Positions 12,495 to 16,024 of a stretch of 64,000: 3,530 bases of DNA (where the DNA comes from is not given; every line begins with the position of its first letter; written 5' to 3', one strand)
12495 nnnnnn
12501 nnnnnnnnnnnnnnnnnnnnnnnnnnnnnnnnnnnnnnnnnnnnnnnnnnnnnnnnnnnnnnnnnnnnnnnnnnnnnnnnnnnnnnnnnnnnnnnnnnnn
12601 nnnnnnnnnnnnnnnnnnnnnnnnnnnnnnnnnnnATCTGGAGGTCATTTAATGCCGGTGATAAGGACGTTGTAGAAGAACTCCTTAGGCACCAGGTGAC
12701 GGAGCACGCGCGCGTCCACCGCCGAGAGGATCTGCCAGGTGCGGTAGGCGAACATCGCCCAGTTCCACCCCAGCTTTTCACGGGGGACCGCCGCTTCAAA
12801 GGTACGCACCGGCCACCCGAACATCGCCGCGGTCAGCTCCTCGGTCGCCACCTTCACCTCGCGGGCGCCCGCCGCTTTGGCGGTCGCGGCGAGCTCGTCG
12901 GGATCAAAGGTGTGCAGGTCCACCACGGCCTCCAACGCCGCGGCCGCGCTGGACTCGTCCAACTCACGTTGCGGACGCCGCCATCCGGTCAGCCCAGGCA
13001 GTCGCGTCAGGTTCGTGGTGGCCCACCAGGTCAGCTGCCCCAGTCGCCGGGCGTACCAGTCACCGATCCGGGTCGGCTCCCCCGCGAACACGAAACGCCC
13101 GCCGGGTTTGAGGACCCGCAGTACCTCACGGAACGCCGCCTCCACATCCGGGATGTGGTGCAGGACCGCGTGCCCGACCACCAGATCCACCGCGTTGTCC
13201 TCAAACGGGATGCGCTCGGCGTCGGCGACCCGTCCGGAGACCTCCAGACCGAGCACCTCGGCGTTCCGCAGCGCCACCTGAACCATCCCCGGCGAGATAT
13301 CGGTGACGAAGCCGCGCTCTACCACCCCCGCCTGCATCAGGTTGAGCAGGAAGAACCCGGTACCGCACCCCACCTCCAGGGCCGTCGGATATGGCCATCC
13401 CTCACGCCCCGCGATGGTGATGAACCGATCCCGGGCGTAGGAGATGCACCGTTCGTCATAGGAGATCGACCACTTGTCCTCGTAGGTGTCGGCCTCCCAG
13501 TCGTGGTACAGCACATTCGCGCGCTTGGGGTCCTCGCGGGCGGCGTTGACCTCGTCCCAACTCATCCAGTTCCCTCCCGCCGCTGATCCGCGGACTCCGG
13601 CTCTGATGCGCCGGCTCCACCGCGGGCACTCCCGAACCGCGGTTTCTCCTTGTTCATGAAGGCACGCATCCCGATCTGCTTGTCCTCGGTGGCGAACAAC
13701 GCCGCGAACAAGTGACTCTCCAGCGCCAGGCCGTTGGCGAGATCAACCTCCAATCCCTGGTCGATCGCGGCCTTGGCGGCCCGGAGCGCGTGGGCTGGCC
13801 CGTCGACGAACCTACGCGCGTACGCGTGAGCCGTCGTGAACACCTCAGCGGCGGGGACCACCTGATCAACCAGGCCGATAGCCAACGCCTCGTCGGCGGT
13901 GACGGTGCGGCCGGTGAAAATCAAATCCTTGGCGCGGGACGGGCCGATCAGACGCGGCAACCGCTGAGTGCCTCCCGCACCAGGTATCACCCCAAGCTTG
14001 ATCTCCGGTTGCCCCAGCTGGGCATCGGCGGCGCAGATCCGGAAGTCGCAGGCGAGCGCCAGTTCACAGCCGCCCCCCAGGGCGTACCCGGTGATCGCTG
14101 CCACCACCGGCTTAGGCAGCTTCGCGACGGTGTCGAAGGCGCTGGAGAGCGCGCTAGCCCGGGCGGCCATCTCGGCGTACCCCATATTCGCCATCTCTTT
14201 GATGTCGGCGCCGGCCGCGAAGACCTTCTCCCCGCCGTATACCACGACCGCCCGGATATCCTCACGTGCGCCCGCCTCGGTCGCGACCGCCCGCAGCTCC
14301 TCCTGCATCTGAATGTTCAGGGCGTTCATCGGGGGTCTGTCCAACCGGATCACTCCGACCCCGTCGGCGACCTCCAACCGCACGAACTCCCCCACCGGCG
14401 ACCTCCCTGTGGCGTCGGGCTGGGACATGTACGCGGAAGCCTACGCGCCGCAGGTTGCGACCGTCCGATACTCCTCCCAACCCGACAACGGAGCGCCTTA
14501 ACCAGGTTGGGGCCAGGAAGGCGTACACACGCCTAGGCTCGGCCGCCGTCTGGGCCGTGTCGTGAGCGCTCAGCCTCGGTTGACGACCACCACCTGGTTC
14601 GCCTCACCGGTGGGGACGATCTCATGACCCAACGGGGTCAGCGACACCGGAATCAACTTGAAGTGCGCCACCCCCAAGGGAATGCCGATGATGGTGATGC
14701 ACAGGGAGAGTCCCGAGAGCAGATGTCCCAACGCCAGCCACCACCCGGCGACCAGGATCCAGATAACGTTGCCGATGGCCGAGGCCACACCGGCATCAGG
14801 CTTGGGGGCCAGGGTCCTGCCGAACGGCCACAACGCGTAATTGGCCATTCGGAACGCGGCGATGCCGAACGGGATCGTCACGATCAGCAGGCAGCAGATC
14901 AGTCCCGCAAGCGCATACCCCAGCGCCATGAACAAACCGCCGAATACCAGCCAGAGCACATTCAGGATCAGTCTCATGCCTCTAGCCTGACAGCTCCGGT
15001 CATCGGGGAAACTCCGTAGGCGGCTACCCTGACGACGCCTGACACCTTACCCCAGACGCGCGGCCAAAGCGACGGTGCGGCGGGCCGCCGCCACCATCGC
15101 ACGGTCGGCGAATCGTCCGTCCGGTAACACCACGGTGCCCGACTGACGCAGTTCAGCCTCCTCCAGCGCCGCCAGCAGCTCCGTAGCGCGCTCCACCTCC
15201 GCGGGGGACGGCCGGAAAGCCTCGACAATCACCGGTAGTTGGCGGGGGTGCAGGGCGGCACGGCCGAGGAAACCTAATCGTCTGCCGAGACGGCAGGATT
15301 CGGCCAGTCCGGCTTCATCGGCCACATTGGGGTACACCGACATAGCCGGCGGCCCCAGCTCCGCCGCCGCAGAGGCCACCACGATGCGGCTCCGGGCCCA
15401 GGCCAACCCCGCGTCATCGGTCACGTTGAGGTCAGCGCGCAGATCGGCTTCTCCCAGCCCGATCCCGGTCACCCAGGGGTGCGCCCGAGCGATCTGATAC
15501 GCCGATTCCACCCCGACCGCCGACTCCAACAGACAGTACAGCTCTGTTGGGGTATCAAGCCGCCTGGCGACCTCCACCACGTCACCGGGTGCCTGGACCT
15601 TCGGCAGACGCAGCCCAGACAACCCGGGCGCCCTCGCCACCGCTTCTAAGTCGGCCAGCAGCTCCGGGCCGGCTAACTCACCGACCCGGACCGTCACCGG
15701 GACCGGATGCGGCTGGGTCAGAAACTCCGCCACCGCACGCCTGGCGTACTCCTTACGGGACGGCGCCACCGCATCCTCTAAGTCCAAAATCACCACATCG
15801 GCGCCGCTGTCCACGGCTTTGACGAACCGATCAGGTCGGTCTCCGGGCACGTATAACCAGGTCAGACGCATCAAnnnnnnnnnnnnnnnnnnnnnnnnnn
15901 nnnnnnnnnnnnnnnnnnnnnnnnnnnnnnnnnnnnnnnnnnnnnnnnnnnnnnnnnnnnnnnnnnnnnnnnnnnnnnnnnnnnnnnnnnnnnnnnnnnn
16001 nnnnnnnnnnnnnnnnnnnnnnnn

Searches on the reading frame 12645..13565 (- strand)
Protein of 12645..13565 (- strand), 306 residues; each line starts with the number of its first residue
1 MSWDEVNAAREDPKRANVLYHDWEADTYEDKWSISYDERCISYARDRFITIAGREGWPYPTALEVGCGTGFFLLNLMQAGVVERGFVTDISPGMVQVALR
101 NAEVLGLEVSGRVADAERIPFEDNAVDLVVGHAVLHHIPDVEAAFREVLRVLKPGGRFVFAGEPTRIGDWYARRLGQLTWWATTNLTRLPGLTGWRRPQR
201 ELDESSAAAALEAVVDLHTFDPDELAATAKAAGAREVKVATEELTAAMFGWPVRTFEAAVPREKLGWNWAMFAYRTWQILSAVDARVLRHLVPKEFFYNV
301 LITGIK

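Call 5: search_protein_families(library=pfam, proteins=[window:12645-13565:-], max_evalue=0.01)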
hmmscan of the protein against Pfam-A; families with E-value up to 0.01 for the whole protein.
window:12645-13565:- (306 aa): 9 families
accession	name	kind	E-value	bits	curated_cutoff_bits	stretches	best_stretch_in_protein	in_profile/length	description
PF08241.18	Methyltransf_11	-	2.9e-26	92.4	21.2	1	63-160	1-95/95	Methyltransferase domain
PF13649.12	Methyltransf_25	-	8.8e-23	81.3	27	1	63-156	2-97/97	Methyltransferase domain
PF13847.12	Methyltransf_31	-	1.1e-19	71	27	1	62-161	7-110/145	Methyltransferase domain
PF08242.18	Methyltransf_12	-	4.6e-15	56.6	30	1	63-158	1-98/98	Methyltransferase domain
PF13489.12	Methyltransf_23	-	2.6e-13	50.5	27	1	61-182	25-136/164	Methyltransferase domain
PF01209.24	Ubie_methyltran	-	2.6e-11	43.7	20.1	1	61-159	50-150/233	ubiE/COQ5 methyltransferase family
PF03141.22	Methyltransf_29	-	4.9e-05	22.5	23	1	61-166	120-223/506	Putative S-adenosyl-L-methionine-dependent methyltransferase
PF05148.21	Methyltransf_8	-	0.00035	21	27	1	112-167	109-163/219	Hypothetical methyltransferase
PF05401.17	NodS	-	0.0017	18.7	24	1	43-165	26-149/201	Nodulation protein S (NodS)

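Call 6: search_protein_families(library=ncbifam, proteins=[window:12645-13565:-], max_evalue=0.01)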
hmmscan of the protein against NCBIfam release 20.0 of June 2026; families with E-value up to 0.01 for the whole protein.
window:12645-13565:- (306 aa): 38 families (the best 25 are shown)
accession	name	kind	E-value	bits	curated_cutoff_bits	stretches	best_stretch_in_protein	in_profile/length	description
TIGR02072.1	BioC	equivalog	3.2e-16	59.9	184.95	1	60-161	36-133/244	malonyl-ACP O-methyltransferase BioC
NF047649.1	MTase_UXPK_star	exception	7e-16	58.1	460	1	60-162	79-183/283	methyltransferase/UXPK-star double selenoprotein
NF041536.1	ArsM_DUF2284_UU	exception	1.4e-15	56.6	575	1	62-161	80-181/459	arsenite methyltransferase/DUF2284 domain selenoprotein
NF008823.0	PRK11873.1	subfamily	2.2e-15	56.9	263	1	61-160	80-181/272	arsenite methyltransferase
NF041537.1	ArsM_AhpD_UU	exception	3e-15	55.8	510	1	62-161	80-181/345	arsenite methyltransferase/AhpD domain selenoprotein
NF045667.1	MTase_DVU1556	equivalog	1.1e-12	47.9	155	1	62-247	26-158/213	DVU_1556 family methyltransferase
TIGR01934.1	MenG_MenH_UbiE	subfamily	1.8e-12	47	158.35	1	59-160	40-141/223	ubiquinone/menaquinone biosynthesis methyltransferase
NF043040.1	corrin_prot_MT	hypoth_equivalog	3e-12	46.4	180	1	61-185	44-174/216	corrinoid protein-associated methyltransferase CpaM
NF041255.1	mycofact_MftM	equivalog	1.3e-11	44.3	200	1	62-151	143-232/289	mycofactocin oligosaccharide methyltransferase MftM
NF040539.1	AST_met_ArsM_2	exception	1.8e-11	44.4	240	1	63-161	61-164/262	putative arsinothricin biosynthesis methyltransferase ArsM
NF001243.0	PRK00216.1-4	equivalog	5.1e-11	42.3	235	1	61-159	50-150/237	demethylmenaquinone methyltransferase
NF001240.0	PRK00216.1-1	equivalog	6e-11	41.9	378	1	61-159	66-167/251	bifunctional demethylmenaquinone methyltransferase/2-methoxy-6-polyprenyl-1,4-benzoquinol methylase UbiE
NF001242.0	PRK00216.1-3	equivalog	7.5e-11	41.9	351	1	49-159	61-174/258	bifunctional demethylmenaquinone methyltransferase/2-methoxy-6-polyprenyl-1,4-benzoquinol methylase UbiE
NF052510.1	methyltran_MpqE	exception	9.1e-11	41.6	335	1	61-159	49-150/234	methyl-plastoquinone biosynthesis methyltransferase MpqE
NF001244.0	PRK00216.1-5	equivalog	1.1e-10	41.2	216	1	61-159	51-152/236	bifunctional demethylmenaquinone methyltransferase/2-methoxy-6-polyprenyl-1,4-benzoquinol methylase UbiE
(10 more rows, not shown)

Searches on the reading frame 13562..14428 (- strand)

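Call 5: search_protein_families(library=pfam, proteins=[window:13562-14428:-], max_evalue=0.01)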
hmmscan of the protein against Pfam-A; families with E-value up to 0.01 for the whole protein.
window:13562-14428:- (288 aa): 2 families
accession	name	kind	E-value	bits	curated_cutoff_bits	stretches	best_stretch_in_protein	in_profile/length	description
PF00378.25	ECH_1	-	2.7e-70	237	27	1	21-266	3-249/251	Enoyl-CoA hydratase/isomerase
PF16113.10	ECH_2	-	3.6e-32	112.6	27.2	1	24-196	1-177/335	Enoyl-CoA hydratase/isomerase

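Call 6: search_protein_families(library=ncbifam, proteins=[window:13562-14428:-], max_evalue=0.01)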
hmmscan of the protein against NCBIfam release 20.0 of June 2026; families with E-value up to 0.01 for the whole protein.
window:13562-14428:- (288 aa): 74 families (the best 25 are shown)
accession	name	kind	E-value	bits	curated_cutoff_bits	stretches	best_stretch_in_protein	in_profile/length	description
NF004517.0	PRK05862.1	equivalog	3.8e-77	259.3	396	1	16-265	6-254/257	enoyl-CoA hydratase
NF005802.0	PRK07657.1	equivalog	1.6e-75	254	363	1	21-265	11-257/260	enoyl-CoA hydratase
NF004475.0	PRK05809.1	subfamily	1e-74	251.3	394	1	16-266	6-258/260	short-chain-enoyl-CoA hydratase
NF006007.0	PRK08138.1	subfamily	6.5e-73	245.3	355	1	20-265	14-258/261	enoyl-CoA hydratase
NF007239.0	PRK09674.1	equivalog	1.4e-68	231.2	371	1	19-265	9-254/257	2,3-dehydroadipyl-CoA hydratase PaaF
NF004524.0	PRK05869.1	equivalog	7.3e-68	228.6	326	1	14-249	3-243/254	enoyl-CoA hydratase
NF005803.0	PRK07658.1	equivalog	7.2e-67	225.5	313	1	15-266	3-255/257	enoyl-CoA hydratase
NF051848.1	EnCoAHydtEchA19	equivalog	2.4e-63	214.1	400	1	18-266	4-256/258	enoyl-CoA hydratase EchA19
NF006566.0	PRK09076.1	subfamily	3.4e-60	203.8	286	1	18-265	9-257/260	enoyl-CoA hydratase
NF004634.0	PRK05980.1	equivalog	9.9e-55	185.7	375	1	14-265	3-260/263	crotonase/enoyl-CoA hydratase family protein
NF004781.0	PRK06127.1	subfamily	1.9e-52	178.6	291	1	17-265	14-266/269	enoyl-CoA hydratase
NF004840.0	PRK06190.1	equivalog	4.2e-52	177.3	253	1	15-246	5-237/260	enoyl-CoA hydratase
NF006699.0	PRK09245.1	subfamily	6.2e-51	173.2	354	1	14-266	3-264/266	crotonase/enoyl-CoA hydratase family protein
NF008363.0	PRK11154.1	equivalog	4.7e-50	170.4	869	1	18-205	9-203/708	fatty acid oxidation complex subunit alpha FadJ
NF004795.0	PRK06143.1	subfamily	1.6e-49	168.8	283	1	26-262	21-258/260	enoyl-CoA hydratase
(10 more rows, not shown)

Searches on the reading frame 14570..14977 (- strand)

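Call 5: search_protein_families(library=pfam, proteins=[window:14570-14977:-], max_evalue=0.01)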
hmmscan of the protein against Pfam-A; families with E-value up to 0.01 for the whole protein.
window:14570-14977:- (135 aa): 1 family
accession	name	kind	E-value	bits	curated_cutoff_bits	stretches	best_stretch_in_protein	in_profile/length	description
PF03733.18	YccF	-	3.2e-39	133.8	27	2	4-54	1-51/51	Inner membrane component domain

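Call 6: search_protein_families(library=ncbifam, proteins=[window:14570-14977:-], max_evalue=0.01)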
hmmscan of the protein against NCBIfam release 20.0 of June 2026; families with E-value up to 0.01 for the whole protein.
window:14570-14977:- (135 aa): 4 families
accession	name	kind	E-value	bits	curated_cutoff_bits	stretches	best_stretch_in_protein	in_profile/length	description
NF008740.0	PRK11770.1-2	equivalog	2.1e-54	183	123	1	1-122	1-122/124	YccF domain-containing protein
NF008741.0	PRK11770.1-3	equivalog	4.4e-37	127.4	140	1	2-123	3-132/133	YccF domain-containing protein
NF008742.0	PRK11770.1-4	equivalog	4.3e-34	117.6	155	1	1-129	4-140/147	YccF domain-containing protein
NF008739.0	PRK11770.1-1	equivalog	9.3e-31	107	213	2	66-130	75-139/148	YccF domain-containing protein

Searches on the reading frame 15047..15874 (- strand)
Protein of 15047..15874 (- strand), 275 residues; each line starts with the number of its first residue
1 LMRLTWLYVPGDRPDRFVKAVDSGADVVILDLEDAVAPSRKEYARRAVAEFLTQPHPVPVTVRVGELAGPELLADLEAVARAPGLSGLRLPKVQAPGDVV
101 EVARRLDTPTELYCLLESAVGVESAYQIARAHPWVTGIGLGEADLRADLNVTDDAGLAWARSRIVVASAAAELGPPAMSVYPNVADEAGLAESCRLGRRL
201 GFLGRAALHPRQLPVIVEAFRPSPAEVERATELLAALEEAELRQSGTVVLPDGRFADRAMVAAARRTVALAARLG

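Call 5: search_protein_families(library=pfam, proteins=[window:15047-15874:-], max_evalue=0.01)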
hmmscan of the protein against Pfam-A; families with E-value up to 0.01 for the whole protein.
window:15047-15874:- (275 aa): 2 families
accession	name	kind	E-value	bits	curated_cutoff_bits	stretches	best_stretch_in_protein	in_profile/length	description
PF03328.21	HpcH_HpaI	-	3.9e-29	102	25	1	6-210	3-221/221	HpcH/HpaI aldolase/citrate lyase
PF15617.12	C-C_Bond_Lyase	-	9.5e-08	32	28.4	1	189-242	237-290/320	C-C_Bond_Lyase of the TIM-Barrel fold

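Call 6: search_protein_families(library=ncbifam, proteins=[window:15047-15874:-], max_evalue=0.01)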
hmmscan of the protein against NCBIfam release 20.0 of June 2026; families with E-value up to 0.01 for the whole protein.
window:15047-15874:- (275 aa): 3 families
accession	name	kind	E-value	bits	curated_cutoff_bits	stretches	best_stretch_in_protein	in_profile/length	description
NF038242.1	RipC_Ccl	equivalog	4.4e-45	154.3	375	1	5-269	3-266/268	itaconate degradation C-C-lyase RipC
TIGR01588.1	citE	equivalog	4.3e-43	147.4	443.4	1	2-271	2-283/288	citrate (pro-3S)-lyase subunit beta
NF041626.1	malyCoAlyase_Halo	equivalog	1.2e-06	27.7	500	1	188-271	231-313/340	L-malyl-CoA/beta-methylmalyl-CoA lyase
